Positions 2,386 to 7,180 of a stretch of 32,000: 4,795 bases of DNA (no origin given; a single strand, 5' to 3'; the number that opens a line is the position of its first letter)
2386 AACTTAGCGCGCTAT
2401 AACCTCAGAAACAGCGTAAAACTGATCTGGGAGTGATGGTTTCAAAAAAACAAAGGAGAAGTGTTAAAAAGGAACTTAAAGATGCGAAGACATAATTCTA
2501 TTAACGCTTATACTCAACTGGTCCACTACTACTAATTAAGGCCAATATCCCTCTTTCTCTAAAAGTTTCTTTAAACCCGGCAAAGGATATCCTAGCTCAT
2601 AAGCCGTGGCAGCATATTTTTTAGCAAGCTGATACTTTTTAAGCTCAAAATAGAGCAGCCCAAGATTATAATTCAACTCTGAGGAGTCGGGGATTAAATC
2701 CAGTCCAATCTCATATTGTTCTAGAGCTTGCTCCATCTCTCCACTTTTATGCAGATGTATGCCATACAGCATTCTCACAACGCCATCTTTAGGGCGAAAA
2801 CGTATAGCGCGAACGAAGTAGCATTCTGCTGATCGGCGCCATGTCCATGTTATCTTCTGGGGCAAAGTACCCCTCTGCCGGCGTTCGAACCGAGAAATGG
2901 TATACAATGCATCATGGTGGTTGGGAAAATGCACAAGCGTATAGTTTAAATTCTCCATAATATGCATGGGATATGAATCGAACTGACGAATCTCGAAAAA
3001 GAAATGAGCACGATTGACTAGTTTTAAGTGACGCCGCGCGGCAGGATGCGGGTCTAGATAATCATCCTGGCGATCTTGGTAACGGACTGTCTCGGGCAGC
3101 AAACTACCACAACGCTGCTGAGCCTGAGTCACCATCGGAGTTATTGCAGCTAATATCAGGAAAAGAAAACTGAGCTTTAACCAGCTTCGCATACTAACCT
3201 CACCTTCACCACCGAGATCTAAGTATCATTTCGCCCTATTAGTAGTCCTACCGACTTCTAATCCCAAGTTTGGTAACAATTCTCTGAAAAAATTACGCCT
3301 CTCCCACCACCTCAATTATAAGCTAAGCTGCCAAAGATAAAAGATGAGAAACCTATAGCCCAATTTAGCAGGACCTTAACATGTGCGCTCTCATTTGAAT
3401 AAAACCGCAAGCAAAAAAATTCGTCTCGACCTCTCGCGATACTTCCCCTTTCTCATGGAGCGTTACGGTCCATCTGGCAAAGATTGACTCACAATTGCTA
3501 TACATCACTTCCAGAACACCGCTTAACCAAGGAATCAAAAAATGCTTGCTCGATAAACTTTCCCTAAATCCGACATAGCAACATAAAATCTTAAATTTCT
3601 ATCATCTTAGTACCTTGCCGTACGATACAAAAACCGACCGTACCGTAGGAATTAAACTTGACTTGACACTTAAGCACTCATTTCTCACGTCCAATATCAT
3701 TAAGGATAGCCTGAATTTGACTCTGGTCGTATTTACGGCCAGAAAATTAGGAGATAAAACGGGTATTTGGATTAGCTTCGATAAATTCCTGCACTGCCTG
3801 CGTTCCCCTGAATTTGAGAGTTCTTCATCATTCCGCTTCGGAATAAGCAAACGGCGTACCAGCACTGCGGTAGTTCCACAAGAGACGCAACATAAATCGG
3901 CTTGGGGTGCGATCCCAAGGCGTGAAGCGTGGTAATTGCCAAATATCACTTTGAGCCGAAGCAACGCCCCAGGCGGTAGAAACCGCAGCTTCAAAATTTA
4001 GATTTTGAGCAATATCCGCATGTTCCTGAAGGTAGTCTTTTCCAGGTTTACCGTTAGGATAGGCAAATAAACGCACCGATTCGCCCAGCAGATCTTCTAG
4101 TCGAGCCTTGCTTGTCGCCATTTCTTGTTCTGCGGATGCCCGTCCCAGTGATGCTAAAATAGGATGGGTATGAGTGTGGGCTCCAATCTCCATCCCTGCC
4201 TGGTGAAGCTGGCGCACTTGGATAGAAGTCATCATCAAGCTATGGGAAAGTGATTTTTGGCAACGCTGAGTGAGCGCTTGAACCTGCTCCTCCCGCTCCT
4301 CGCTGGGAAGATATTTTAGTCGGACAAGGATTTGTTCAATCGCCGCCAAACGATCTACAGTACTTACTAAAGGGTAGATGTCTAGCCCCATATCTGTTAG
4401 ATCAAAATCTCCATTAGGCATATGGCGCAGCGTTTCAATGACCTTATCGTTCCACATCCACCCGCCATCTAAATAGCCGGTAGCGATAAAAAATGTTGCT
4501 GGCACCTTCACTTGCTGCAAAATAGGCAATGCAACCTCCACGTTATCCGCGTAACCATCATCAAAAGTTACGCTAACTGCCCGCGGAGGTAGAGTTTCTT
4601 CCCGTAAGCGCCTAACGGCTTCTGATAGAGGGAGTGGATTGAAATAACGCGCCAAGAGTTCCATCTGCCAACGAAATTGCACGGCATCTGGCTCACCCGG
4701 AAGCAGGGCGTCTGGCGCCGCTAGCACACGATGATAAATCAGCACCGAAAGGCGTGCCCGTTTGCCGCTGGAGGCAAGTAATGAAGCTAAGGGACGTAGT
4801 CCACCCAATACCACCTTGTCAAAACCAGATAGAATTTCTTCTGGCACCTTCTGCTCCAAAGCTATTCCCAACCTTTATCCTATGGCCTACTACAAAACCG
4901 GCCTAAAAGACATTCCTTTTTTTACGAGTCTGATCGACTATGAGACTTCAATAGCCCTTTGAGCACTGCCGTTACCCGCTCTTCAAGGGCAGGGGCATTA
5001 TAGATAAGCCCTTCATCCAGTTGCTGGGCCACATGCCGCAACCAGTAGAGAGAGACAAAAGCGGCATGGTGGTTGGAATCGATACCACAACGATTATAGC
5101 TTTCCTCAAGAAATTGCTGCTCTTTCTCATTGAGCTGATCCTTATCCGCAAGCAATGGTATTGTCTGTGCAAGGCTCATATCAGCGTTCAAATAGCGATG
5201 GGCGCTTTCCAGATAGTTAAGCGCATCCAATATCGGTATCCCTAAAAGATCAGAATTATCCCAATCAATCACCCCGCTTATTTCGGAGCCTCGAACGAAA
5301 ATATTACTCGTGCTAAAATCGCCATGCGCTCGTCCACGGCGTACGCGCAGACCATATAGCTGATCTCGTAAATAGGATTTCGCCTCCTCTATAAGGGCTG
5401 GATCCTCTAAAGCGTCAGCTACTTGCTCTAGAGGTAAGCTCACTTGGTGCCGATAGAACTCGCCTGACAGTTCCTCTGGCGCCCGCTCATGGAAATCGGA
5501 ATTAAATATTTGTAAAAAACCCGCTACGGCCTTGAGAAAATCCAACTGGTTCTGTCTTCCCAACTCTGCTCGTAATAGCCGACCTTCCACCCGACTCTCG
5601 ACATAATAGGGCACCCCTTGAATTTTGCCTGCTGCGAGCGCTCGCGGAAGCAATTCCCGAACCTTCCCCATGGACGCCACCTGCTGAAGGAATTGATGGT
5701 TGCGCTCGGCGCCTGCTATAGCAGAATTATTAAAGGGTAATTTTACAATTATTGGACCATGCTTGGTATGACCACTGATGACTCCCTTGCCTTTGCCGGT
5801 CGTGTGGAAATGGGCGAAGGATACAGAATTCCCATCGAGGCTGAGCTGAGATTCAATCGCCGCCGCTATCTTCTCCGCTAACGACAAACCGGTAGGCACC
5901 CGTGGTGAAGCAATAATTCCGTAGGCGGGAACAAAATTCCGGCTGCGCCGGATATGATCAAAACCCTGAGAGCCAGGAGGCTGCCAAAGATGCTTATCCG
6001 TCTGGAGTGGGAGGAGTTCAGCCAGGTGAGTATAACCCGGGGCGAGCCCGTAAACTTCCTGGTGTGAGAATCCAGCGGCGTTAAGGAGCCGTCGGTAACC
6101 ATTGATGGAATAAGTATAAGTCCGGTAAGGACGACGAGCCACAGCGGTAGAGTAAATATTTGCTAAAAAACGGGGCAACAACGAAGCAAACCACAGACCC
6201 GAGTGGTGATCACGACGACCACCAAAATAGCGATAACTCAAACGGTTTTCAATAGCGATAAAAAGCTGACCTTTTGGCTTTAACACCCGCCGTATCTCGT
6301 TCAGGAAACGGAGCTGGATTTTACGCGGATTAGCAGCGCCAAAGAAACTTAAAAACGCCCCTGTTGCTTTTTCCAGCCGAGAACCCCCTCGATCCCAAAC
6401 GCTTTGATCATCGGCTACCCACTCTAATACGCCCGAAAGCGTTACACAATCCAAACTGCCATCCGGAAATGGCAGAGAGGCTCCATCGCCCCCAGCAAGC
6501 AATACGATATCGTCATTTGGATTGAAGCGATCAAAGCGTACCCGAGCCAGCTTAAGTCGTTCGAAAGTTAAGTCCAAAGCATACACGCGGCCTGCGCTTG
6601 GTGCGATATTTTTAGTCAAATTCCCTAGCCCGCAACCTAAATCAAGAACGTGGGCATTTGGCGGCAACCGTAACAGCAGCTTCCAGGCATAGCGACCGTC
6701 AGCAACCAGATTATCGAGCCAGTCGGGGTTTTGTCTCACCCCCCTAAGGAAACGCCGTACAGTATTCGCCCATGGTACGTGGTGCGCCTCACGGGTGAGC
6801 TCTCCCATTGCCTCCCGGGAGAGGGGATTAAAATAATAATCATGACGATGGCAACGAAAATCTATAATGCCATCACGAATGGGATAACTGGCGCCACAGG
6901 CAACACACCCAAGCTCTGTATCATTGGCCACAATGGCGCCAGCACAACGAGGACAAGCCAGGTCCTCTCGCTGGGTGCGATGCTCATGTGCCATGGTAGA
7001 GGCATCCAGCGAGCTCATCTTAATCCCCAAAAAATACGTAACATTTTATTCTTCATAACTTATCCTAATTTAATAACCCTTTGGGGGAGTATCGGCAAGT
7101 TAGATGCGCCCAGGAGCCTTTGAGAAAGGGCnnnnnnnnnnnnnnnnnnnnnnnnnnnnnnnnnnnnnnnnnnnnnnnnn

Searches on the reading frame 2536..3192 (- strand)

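Call 6: search_protein_families(library=ncbifam, proteins=[window:2536-3192:-], max_evalue=0.00001)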
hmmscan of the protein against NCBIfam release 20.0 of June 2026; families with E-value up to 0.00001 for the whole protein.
window:2536-3192:- (218 aa): 0 families

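Call 21: search_protein_families(library=pfam, proteins=[window:2536-3192:-], max_evalue=0.01)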
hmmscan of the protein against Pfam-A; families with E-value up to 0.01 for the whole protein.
window:2536-3192:- (218 aa): 9 families
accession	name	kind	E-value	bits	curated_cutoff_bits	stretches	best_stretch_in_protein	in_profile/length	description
PF13414.12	TPR_11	-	7.5e-07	29.2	26.8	1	147-184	4-41/42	TPR repeat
PF07719.23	TPR_2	-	1.5e-06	28.3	27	1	172-200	2-30/34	Tetratricopeptide repeat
PF00515.34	TPR_1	-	1.5e-06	28.2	27.8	1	175-193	5-23/34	Tetratricopeptide repeat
PF13431.12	TPR_17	-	3.7e-05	24.1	24.4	0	164-191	6-33/34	Tetratricopeptide repeat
PF13432.12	TPR_16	-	0.00011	23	32.7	1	149-198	9-58/65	Tetratricopeptide repeat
PF13424.12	TPR_12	-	0.00021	21.8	30.1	1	142-200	8-74/77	Tetratricopeptide repeat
PF13181.12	TPR_8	-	0.00029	21.2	25.7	1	172-200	2-30/34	Tetratricopeptide repeat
PF14559.12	TPR_19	-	0.0037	18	25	0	148-193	2-47/68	Tetratricopeptide repeat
PF13371.12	TPR_9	-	0.0047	17.3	35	0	148-192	6-50/73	Tetratricopeptide repeat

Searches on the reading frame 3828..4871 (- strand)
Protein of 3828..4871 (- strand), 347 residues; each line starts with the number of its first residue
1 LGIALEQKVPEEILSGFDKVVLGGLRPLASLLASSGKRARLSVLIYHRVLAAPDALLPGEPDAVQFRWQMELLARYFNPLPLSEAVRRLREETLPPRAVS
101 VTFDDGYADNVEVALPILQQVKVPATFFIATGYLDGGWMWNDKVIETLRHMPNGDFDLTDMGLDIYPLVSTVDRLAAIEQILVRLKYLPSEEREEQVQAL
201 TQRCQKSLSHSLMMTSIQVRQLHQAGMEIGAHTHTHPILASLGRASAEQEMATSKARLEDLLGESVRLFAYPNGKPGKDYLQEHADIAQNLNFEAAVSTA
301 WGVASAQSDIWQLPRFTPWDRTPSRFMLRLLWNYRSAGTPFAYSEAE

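Call 6: search_protein_families(library=ncbifam, proteins=[window:3828-4871:-], max_evalue=0.00001)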
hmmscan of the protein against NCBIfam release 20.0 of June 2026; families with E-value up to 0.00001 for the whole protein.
window:3828-4871:- (347 aa): 8 families
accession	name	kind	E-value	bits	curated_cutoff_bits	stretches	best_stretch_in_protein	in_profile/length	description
TIGR02764.1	spore_ybaN_pdaB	equivalog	4.8e-13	49.3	237.4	1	218-294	50-122/191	polysaccharide deacetylase family sporulation protein PdaB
TIGR03938.2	deacetyl_PgaB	equivalog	1.6e-10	39.9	321.9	1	43-135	5-102/621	poly-beta-1,6-N-acetyl-D-glucosamine N-deacetylase PgaB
TIGR02873.1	spore_ylxY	hypoth_equivalog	1.7e-07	30.8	391.5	0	219-287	130-198/268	probable sporulation protein, polysaccharide deacetylase family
TIGR02884.1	spore_pdaA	equivalog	2.1e-07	30.9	298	0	98-134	38-75/224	delta-lactam-biosynthetic de-N-acetylase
NF045820.1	PgAcgDacpgdA_Strep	equivalog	5e-07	28.9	800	0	219-275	313-369/463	peptidoglycan-N-acetylglucosamine deacetylase PgdA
TIGR03933.1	PIA_icaB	equivalog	7.4e-07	28.9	248.35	0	81-144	56-119/245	intercellular adhesin biosynthesis polysaccharide N-deacetylase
TIGR04243.1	nodulat_NodB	equivalog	2e-06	27.5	240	0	219-287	47-116/197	chitooligosaccharide deacetylase NodB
NF050820.1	PolSacchBiosHfsH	equivalog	2.6e-06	27.3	400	0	215-277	82-144/249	oligosaccharide deacetylase HfsH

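Call 21: search_protein_families(library=pfam, proteins=[window:3828-4871:-], max_evalue=0.01)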
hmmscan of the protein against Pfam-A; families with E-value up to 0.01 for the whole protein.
window:3828-4871:- (347 aa): 1 family
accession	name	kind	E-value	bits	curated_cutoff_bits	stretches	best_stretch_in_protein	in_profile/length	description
PF01522.26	Polysacc_deac_1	-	2.2e-25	89.5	23.1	1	93-285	3-117/124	Polysaccharide deacetylase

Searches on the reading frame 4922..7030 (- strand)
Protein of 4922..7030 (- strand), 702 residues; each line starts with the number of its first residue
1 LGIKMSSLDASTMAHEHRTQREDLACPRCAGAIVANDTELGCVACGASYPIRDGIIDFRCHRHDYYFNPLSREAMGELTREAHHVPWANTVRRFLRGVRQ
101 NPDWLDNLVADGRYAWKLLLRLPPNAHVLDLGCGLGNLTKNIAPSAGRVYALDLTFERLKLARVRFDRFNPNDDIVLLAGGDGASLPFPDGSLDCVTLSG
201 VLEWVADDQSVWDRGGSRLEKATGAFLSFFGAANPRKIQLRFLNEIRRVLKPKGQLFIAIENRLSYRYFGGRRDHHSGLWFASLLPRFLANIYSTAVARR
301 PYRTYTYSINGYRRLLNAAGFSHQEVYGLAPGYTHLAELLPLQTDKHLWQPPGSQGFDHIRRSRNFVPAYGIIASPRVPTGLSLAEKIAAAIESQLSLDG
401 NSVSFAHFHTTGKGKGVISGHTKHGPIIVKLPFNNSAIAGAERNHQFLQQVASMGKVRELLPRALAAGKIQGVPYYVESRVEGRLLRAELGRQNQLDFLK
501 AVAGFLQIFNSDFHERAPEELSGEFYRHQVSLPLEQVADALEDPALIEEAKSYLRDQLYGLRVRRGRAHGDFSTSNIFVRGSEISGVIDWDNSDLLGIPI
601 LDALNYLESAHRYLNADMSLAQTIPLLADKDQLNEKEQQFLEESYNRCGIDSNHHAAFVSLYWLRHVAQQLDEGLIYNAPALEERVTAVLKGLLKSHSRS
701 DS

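Call 6: search_protein_families(library=ncbifam, proteins=[window:4922-7030:-], max_evalue=0.00001)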
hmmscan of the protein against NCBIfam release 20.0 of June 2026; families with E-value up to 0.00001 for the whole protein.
window:4922-7030:- (702 aa): 12 families
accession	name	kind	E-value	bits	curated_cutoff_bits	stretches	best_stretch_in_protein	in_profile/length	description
NF001241.0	PRK00216.1-2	equivalog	1.8e-10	40.9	327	1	117-210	44-130/231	demethylmenaquinone methyltransferase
NF045667.1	MTase_DVU1556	equivalog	4.3e-10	39.4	155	1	119-211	17-103/213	DVU_1556 family methyltransferase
NF043040.1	corrin_prot_MT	hypoth_equivalog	1.1e-09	38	180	1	123-202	39-120/216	corrinoid protein-associated methyltransferase CpaM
NF001244.0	PRK00216.1-5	equivalog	1.3e-09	37.7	216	1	124-199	48-125/236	bifunctional demethylmenaquinone methyltransferase/2-methoxy-6-polyprenyl-1,4-benzoquinol methylase UbiE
TIGR01934.1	MenG_MenH_UbiE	subfamily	3e-09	36.5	158.35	1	123-199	38-113/223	ubiquinone/menaquinone biosynthesis methyltransferase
NF047649.1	MTase_UXPK_star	exception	4.6e-09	35.7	460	1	122-213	75-167/283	methyltransferase/UXPK-star double selenoprotein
TIGR02072.1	BioC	equivalog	1.7e-08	34.6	184.95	1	125-234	35-139/244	malonyl-ACP O-methyltransferase BioC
NF041537.1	ArsM_AhpD_UU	exception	1.3e-07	30.7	510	0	125-212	77-165/345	arsenite methyltransferase/AhpD domain selenoprotein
TIGR01983.1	UbiG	equivalog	2.1e-06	27.2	102.95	0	125-228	50-152/228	bifunctional 2-polyprenyl-6-hydroxyphenol methylase/3-demethylubiquinol 3-O-methyltransferase UbiG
NF001240.0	PRK00216.1-1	equivalog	3.7e-06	26.2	378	0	124-211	63-152/251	bifunctional demethylmenaquinone methyltransferase/2-methoxy-6-polyprenyl-1,4-benzoquinol methylase UbiE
NF041536.1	ArsM_DUF2284_UU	exception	5.7e-06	24.9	575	0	124-212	76-165/459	arsenite methyltransferase/DUF2284 domain selenoprotein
NF008823.0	PRK11873.1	subfamily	8.6e-06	25.4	263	0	122-213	75-167/272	arsenite methyltransferase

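Call 21: search_protein_families(library=pfam, proteins=[window:4922-7030:-], max_evalue=0.01)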
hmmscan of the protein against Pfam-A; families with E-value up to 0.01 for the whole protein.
window:4922-7030:- (702 aa): 9 families
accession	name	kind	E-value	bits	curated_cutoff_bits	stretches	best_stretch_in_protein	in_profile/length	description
PF08241.18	Methyltransf_11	-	1.3e-17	64.6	21.2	1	129-212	1-80/95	Methyltransferase domain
PF01636.29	APH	-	1.6e-14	54.7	23.2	1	422-603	18-206/239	Phosphotransferase enzyme family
PF13649.12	Methyltransf_25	-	2.9e-14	53.9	27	1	128-209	1-81/97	Methyltransferase domain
PF13489.12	Methyltransf_23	-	3.4e-10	40.3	27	1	118-321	16-159/164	Methyltransferase domain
PF08242.18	Methyltransf_12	-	4.5e-10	40.6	30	1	129-214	1-87/98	Methyltransferase domain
PF13847.12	Methyltransf_31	-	3.8e-09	36.8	27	1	125-259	4-110/145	Methyltransferase domain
PF01209.24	Ubie_methyltran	-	1.2e-08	35.1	20.1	1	126-212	49-136/233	ubiE/COQ5 methyltransferase family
PF05175.20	MTS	-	0.0001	22.4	23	0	121-168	26-77/170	Methyltransferase small domain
PF03966.22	Trm112p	-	0.00094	19.5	22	1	24-54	8-40/40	Trm112p-like protein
